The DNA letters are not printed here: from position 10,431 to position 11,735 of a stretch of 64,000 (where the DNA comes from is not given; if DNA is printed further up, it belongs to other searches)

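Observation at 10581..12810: PleD-like REC-GGDEF diguanylate cyclase appended 10 bp downstream of ftsZ at the end of the dcw cluster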

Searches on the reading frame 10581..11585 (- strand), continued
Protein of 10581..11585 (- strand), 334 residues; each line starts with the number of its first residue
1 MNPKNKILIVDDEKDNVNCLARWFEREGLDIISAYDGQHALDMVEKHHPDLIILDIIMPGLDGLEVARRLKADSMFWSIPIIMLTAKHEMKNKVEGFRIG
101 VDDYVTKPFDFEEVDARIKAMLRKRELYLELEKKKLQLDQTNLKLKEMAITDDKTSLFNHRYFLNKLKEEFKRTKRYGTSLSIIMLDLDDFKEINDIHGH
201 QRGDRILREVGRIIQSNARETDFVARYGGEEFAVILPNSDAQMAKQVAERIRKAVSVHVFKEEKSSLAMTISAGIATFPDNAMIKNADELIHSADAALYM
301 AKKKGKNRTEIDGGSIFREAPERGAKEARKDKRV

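Call 15: find_encoding_contigs(protein=P0012, flank=6000, max_places=2)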
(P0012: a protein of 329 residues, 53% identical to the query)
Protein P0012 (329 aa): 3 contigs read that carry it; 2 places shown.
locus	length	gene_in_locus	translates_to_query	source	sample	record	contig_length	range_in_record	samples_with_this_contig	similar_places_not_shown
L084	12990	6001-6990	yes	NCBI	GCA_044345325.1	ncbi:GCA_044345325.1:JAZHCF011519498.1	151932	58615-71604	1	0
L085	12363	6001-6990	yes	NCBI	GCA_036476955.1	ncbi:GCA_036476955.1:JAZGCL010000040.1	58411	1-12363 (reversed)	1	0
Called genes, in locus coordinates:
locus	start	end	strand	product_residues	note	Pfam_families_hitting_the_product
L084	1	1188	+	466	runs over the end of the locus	PF01225:Mur_ligase, PF08245:Mur_ligase_M, PF02875:Mur_ligase_C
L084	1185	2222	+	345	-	PF01565:FAD_binding_4 (weak), PF02873:MurB_C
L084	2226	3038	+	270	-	PF08478:POTRA_1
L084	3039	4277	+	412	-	PF14450:FtsA, PF02491:SHS2_FTSA, PF11104:PilM_2 (weak), PF06723:MreB_Mbl, PF06277:EutA (weak), PF14450:FtsA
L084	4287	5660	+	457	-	PF00091:Tubulin, PF12327:FtsZ_C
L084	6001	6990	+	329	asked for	PF00072:Response_reg, PF00990:GGDEF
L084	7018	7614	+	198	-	PF01928:CYTH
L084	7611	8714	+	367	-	PF00483:NTP_transferase, PF12804:NTP_transf_3, PF25084:LbH_EIF2B, PF25087:GMPPB_C (weak), PF24894:Hexapep_GlmU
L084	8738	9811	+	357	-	PF01636:APH, PF02958:EcKL (faint)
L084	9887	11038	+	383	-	PF02646:RmuC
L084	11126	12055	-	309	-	PF00753:Lactamase_B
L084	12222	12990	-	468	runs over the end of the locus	PF01134:GIDA (faint), PF07992:Pyr_redox_2, PF12831:FAD_oxidored (weak), PF00070:Pyr_redox, PF02852:Pyr_redox_dim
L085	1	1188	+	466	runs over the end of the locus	PF01225:Mur_ligase, PF08245:Mur_ligase_M, PF02875:Mur_ligase_C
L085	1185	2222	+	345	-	PF01565:FAD_binding_4 (weak), PF02873:MurB_C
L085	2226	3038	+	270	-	PF08478:POTRA_1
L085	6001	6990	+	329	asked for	PF00072:Response_reg, PF00990:GGDEF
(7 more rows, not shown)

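Call 16: find_encoding_contigs(protein=P0018, flank=6000, max_places=2)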
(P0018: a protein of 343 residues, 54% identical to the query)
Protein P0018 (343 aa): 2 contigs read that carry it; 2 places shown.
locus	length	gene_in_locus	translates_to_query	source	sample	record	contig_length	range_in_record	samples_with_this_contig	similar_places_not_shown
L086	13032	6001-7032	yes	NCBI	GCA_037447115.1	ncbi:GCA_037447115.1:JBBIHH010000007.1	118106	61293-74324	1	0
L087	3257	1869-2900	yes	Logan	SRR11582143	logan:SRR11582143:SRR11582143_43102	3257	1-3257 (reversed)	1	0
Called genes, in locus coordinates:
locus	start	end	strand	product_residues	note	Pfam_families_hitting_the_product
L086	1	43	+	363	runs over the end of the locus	PF01098:FTSW_RODA_SPOVE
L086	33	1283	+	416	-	PF03033:Glyco_transf_28, PF13439:Glyco_transf_4 (weak), PF04101:Glyco_tran_28_C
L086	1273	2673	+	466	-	PF01225:Mur_ligase, PF08245:Mur_ligase_M, PF02875:Mur_ligase_C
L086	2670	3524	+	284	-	PF08478:POTRA_1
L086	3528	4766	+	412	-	PF11104:PilM_2 (faint), PF14450:FtsA, PF02491:SHS2_FTSA, PF06277:EutA (weak), PF06723:MreB_Mbl, PF14450:FtsA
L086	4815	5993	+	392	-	PF00091:Tubulin, PF12327:FtsZ_C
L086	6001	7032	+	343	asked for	PF00072:Response_reg, PF00990:GGDEF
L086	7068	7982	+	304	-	PF12706:Lactamase_B_2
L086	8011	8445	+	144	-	PF07291:MauE (weak), PF07681:DoxX, PF05514:HR_lesion (weak), PF02077:SURF4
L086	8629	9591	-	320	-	-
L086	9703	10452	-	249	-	PF02633:Creatininase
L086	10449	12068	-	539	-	PF20154:LNT_N, PF00795:CN_hydrolase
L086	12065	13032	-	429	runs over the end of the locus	PF00109:ketoacyl-synt, PF02801:Ketoacyl-synt_C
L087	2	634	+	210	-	?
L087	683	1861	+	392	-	PF00091:Tubulin, PF12327:FtsZ_C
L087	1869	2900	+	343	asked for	PF00072:Response_reg, PF00990:GGDEF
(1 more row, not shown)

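Call 17: find_encoding_contigs(protein=P0037, flank=6000, max_places=2)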
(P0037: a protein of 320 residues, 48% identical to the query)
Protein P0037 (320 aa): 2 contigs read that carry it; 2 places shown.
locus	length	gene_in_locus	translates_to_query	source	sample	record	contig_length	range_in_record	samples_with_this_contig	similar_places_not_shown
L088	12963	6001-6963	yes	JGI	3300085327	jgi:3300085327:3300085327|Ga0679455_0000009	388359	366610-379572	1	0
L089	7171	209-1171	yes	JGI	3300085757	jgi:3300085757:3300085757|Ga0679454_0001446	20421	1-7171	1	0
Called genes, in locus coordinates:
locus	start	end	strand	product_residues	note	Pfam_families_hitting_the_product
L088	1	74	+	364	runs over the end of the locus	PF01098:FTSW_RODA_SPOVE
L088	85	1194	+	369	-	PF03033:Glyco_transf_28, PF04101:Glyco_tran_28_C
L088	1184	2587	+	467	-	PF01225:Mur_ligase, PF08245:Mur_ligase_M, PF02875:Mur_ligase_C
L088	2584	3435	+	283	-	PF08478:POTRA_1, PF03799:FtsQ_DivIB_C (weak)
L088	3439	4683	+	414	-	PF11104:PilM_2 (faint), PF14450:FtsA, PF02491:SHS2_FTSA, PF06277:EutA (weak), PF06723:MreB_Mbl, PF14450:FtsA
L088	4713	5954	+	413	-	PF00091:Tubulin, PF12327:FtsZ_C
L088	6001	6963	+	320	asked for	PF00072:Response_reg, PF00990:GGDEF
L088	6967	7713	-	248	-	PF02633:Creatininase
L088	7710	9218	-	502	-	PF20154:LNT_N, PF00795:CN_hydrolase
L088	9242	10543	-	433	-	PF00109:ketoacyl-synt, PF02801:Ketoacyl-synt_C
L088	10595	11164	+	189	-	PF01928:CYTH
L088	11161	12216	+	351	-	PF00483:NTP_transferase, PF12804:NTP_transf_3 (weak), PF24894:Hexapep_GlmU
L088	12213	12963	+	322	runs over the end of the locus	PF01636:APH, PF02958:EcKL (weak)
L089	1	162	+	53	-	?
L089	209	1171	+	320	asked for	PF00072:Response_reg, PF00990:GGDEF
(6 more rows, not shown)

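Call 19: find_encoding_contigs(protein=P0048, flank=6000, max_places=2)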
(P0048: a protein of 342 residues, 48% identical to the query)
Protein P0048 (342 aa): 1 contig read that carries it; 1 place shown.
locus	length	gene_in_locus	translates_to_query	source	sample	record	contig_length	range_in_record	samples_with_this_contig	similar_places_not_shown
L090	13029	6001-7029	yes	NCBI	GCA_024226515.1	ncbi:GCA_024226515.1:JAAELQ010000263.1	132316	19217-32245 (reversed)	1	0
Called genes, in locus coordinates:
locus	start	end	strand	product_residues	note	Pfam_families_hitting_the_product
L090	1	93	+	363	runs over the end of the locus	PF01098:FTSW_RODA_SPOVE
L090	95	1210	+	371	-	PF03033:Glyco_transf_28, PF13439:Glyco_transf_4 (weak), PF13579:Glyco_trans_4_4 (weak), PF04101:Glyco_tran_28_C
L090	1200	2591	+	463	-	PF01225:Mur_ligase, PF08245:Mur_ligase_M, PF02875:Mur_ligase_C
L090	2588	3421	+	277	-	PF08478:POTRA_1, PF03799:FtsQ_DivIB_C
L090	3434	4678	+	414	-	PF11104:PilM_2 (faint), PF14450:FtsA, PF02491:SHS2_FTSA, PF06277:EutA, PF06723:MreB_Mbl, PF14450:FtsA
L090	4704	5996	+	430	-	PF00091:Tubulin, PF12327:FtsZ_C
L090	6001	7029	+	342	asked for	PF00072:Response_reg, PF00990:GGDEF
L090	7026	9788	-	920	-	PF13205:Big_5, PF01839:FG-GAP (weak)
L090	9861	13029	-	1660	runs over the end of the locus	PF11617:Cu-binding_MopE, PF13205:Big_5, PF01839:FG-GAP, PF11617:Cu-binding_MopE (weak), PF13229:Beta_helix (weak)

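Call 20: find_encoding_contigs(protein=P0099, flank=6000, max_places=2)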
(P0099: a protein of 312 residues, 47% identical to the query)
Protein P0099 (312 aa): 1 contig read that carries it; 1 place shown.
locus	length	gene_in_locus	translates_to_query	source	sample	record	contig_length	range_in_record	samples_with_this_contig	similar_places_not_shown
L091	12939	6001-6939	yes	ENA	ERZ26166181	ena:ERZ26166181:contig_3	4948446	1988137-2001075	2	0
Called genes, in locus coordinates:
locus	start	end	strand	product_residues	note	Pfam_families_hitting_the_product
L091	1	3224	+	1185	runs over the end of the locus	PF01869:BcrAD_BadFG, PF09989:DUF2229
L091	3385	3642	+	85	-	-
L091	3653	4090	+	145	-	-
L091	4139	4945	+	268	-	PF06764:DUF1223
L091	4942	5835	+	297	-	PF16881:LIAS_N, PF04055:Radical_SAM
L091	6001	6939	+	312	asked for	PF00072:Response_reg, PF00990:GGDEF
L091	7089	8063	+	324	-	PF00072:Response_reg, PF00990:GGDEF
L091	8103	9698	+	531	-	PF14871:GHL6 (weak), PF13199:Glyco_hydro_66 (faint)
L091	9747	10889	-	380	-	PF13487:HD_5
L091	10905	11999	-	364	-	PF08240:ADH_N, PF16912:Glu_dehyd_C, PF00107:ADH_zinc_N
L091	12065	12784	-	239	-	PF00702:Hydrolase, PF13419:HAD_2, PF13242:Hydrolase_like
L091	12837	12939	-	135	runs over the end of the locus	PF05168:HEPN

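Call 21: find_encoding_contigs(protein=P0088, flank=6000, max_places=2)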
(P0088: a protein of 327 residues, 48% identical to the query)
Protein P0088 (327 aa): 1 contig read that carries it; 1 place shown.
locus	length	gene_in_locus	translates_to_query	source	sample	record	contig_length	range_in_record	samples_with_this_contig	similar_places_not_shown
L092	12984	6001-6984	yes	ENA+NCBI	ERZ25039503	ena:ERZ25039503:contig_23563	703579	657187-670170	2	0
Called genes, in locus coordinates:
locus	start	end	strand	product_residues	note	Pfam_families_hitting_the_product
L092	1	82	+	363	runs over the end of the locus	PF01098:FTSW_RODA_SPOVE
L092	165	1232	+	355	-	PF03033:Glyco_transf_28, PF04101:Glyco_tran_28_C, PF06722:EryCIII-like_C (weak)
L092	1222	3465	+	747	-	PF01225:Mur_ligase, PF08245:Mur_ligase_M, PF02875:Mur_ligase_C, PF08478:POTRA_1, PF03799:FtsQ_DivIB_C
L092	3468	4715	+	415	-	PF11104:PilM_2 (faint), PF14450:FtsA, PF02491:SHS2_FTSA, PF06277:EutA (weak), PF06723:MreB_Mbl, PF14450:FtsA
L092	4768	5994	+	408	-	PF00091:Tubulin, PF12327:FtsZ_C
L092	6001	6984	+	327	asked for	PF00072:Response_reg, PF00990:GGDEF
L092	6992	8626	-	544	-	PF00005:ABC_tran, PF00006:ATP-synt_ab (faint), PF13476:AAA_23 (faint), PF00004:AAA (faint), PF02463:SMC_N (faint), PF13304:AAA_21 (faint), PF12848:ABC_tran_Xtn, PF00005:ABC_tran, +2 more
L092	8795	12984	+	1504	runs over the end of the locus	PF00069:Pkinase, PF01636:APH (faint), PF07714:PK_Tyr_Ser-Thr, PF13191:AAA_16 (weak), PF13401:AAA_22 (weak), PF20703:nSTAND1, PF00400:WD40 (faint), PF25175:Beta-prop_WDR5 (weak), +5 more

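Call 23: list_cluster_members(proteins=[P0001, P0003, P0004, P0007, P0012, P0018, P0048, P0088, P0020, P0078])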
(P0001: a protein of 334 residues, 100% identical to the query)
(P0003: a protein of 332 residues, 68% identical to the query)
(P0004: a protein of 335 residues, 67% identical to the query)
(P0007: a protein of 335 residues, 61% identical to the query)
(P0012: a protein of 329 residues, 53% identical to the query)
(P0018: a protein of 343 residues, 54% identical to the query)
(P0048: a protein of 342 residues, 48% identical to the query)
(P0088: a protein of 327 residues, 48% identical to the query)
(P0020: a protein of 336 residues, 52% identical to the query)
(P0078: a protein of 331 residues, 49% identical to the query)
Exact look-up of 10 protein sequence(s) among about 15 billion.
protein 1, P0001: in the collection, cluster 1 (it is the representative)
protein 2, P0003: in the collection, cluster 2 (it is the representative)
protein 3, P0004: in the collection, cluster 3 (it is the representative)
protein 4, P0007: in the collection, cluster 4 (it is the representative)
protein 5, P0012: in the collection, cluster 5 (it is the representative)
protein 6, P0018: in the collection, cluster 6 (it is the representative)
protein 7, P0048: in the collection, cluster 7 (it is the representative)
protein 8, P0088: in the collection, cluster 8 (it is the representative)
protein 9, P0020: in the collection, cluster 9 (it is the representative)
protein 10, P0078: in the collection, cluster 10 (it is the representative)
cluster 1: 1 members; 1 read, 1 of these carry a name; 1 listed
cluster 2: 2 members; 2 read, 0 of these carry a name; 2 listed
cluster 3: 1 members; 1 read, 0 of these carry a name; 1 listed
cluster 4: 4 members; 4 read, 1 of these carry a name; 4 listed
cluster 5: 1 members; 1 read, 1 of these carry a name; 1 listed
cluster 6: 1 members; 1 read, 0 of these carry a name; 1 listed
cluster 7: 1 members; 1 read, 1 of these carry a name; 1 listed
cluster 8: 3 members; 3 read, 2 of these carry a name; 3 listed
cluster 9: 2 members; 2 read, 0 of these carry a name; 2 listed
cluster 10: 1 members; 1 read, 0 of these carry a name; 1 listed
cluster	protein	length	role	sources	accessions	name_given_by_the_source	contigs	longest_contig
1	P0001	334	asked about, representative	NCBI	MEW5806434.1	MAG: diguanylate cyclase [Acidobacteriota bacterium]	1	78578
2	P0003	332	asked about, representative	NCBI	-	-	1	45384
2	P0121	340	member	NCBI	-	-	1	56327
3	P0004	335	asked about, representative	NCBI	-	-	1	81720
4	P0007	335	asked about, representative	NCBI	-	-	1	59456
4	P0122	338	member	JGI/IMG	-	diguanylate cyclase (GGDEF)-like protein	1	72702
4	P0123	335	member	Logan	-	-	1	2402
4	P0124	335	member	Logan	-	-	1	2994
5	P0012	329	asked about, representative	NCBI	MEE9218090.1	MAG: diguanylate cyclase [Acidobacteriota bacterium]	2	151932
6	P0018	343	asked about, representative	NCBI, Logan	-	-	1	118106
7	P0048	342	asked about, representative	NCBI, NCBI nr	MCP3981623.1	MAG: diguanylate cyclase [bacterium] | diguanylate cyclase [bacterium]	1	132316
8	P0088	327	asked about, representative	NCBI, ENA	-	-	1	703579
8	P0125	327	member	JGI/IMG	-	diguanylate cyclase (GGDEF)-like protein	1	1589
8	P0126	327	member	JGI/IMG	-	two-component system, cell cycle response regulator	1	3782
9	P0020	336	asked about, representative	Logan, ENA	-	-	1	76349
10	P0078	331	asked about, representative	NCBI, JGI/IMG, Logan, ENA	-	-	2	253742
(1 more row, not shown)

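Call 27: find_related_loci(query=A1, collection=metagenome_contigs, flank=4000)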
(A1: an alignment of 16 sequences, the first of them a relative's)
Query A1 (334 aa) in metagenome_contigs; peptide patterns used: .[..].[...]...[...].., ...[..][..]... (x = any residue, [..] = any of these).
600 stretches matched a pattern (row limit reached: there are more); 598 encode a relative of the query (tblastn E <= 1e-3); the best 80 are kept; 80 distinct loci.
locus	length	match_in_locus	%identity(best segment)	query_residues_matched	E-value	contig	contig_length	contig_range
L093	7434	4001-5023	43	1-332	3e-89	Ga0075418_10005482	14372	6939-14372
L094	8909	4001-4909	44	4-309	9e-78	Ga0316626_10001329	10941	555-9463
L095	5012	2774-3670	36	4-311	3e-63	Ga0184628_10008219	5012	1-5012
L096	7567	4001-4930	35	4-322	6e-55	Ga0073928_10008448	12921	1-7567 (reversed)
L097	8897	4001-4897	34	6-312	1e-54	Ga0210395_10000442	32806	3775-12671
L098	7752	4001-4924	33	4-318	6e-52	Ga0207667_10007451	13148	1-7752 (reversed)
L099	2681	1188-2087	35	6-308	3e-49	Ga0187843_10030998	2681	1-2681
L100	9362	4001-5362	35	4-311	3e-59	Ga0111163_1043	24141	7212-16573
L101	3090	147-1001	33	6-311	4e-46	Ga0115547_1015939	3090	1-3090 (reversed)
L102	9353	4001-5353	31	3-309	1e-44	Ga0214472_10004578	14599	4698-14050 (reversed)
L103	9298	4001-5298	33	6-311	2e-44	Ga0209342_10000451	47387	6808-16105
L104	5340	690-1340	42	122-332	3e-43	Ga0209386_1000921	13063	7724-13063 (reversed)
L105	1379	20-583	39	81-275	1e-43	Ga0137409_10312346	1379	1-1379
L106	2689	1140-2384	32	4-313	3e-42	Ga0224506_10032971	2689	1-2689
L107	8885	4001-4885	30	2-311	8e-40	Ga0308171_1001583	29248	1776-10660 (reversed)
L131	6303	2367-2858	44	138-309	3e-34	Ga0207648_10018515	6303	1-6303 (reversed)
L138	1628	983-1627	36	4-224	4e-34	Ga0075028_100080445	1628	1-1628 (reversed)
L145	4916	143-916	34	57-311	7e-33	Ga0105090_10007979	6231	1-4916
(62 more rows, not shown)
